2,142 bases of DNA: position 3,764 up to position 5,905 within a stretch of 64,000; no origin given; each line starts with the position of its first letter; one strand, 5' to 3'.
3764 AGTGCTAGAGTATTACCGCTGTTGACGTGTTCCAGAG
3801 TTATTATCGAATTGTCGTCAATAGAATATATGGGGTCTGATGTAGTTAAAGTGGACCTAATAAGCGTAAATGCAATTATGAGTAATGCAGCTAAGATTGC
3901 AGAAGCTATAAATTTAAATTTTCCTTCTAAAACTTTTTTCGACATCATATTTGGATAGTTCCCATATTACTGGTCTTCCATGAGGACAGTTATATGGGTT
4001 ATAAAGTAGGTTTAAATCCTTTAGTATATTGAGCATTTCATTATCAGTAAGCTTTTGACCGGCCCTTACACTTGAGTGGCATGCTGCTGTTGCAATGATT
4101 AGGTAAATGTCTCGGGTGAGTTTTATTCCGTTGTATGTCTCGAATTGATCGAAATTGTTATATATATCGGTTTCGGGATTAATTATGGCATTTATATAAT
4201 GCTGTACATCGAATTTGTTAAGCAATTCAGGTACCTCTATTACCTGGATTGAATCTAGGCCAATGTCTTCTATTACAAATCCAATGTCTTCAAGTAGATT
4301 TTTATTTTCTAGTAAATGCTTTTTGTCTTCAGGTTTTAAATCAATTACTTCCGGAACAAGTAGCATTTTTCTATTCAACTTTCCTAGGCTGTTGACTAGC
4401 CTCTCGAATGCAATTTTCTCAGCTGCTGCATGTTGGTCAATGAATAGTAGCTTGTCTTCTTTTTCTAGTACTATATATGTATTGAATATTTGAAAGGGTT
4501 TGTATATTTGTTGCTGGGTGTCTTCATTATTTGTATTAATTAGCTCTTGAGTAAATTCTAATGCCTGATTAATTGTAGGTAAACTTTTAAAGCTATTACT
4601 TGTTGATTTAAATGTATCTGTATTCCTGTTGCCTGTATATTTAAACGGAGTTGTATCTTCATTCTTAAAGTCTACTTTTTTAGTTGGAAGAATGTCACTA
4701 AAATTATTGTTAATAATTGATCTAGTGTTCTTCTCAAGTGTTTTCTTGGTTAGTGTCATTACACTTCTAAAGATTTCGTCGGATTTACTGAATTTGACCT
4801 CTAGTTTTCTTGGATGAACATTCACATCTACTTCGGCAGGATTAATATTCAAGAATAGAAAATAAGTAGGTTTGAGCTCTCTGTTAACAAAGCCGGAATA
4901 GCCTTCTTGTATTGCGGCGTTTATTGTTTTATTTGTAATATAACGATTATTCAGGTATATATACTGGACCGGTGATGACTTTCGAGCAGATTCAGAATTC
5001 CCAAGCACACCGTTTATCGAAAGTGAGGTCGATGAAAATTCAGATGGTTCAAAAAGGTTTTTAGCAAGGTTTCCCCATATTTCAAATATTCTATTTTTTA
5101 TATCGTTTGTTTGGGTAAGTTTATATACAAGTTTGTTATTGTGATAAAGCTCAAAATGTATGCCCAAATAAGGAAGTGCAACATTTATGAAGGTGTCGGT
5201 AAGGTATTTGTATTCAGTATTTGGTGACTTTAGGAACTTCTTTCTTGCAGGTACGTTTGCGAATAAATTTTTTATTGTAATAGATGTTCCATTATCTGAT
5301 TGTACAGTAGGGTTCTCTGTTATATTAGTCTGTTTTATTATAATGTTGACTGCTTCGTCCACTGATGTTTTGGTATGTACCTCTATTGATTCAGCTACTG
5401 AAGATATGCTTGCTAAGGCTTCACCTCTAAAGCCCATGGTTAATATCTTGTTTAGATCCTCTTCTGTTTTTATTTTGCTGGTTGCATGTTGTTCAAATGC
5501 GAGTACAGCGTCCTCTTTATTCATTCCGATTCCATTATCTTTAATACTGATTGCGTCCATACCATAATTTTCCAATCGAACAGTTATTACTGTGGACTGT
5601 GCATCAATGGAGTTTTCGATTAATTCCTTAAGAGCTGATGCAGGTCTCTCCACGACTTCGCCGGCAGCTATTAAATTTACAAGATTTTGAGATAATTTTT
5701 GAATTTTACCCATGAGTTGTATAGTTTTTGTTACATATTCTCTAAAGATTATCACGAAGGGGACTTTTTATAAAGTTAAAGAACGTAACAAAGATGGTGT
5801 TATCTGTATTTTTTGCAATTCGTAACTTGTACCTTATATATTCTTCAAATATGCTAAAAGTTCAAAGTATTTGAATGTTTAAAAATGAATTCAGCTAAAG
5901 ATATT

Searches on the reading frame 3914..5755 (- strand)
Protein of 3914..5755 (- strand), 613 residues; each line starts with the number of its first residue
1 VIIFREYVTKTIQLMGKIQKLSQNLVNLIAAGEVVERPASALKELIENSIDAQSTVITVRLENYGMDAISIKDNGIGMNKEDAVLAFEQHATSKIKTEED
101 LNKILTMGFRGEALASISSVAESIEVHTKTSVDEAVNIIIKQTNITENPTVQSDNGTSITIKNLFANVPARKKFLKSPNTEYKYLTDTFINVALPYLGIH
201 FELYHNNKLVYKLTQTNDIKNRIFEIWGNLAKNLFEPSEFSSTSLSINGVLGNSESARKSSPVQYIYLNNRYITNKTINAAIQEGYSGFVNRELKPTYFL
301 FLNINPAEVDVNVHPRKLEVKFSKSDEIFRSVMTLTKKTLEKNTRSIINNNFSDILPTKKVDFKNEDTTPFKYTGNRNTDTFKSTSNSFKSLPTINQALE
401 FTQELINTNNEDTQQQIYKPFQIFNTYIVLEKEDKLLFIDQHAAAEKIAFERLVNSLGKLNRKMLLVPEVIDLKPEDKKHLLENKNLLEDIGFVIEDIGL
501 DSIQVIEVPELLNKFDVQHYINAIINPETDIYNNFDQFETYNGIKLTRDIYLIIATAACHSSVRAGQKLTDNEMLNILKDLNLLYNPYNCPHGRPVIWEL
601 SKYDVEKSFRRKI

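Call 101: search_protein_families(library=pfam, proteins=[window:3914-5755:-], max_evalue=0.001)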
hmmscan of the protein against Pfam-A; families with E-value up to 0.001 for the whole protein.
window:3914-5755:- (613 aa): 4 families
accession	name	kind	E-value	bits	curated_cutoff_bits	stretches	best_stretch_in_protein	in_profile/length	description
PF08676.16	MutL_C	-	1.3e-30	106.4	25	1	422-569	3-142/142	MutL C terminal dimerisation domain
PF01119.25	DNA_mis_repair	-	9.9e-30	103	26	1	230-340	9-118/119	DNA mismatch repair protein, C-terminal domain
PF13589.12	HATPase_c_3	-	9.4e-13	48.8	25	1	39-137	4-101/137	Histidine kinase-, DNA gyrase B-, and HSP90-like ATPase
PF02518.31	HATPase_c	-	1.4e-07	32.4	26.4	1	37-100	5-64/111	Histidine kinase-, DNA gyrase B-, and HSP90-like ATPase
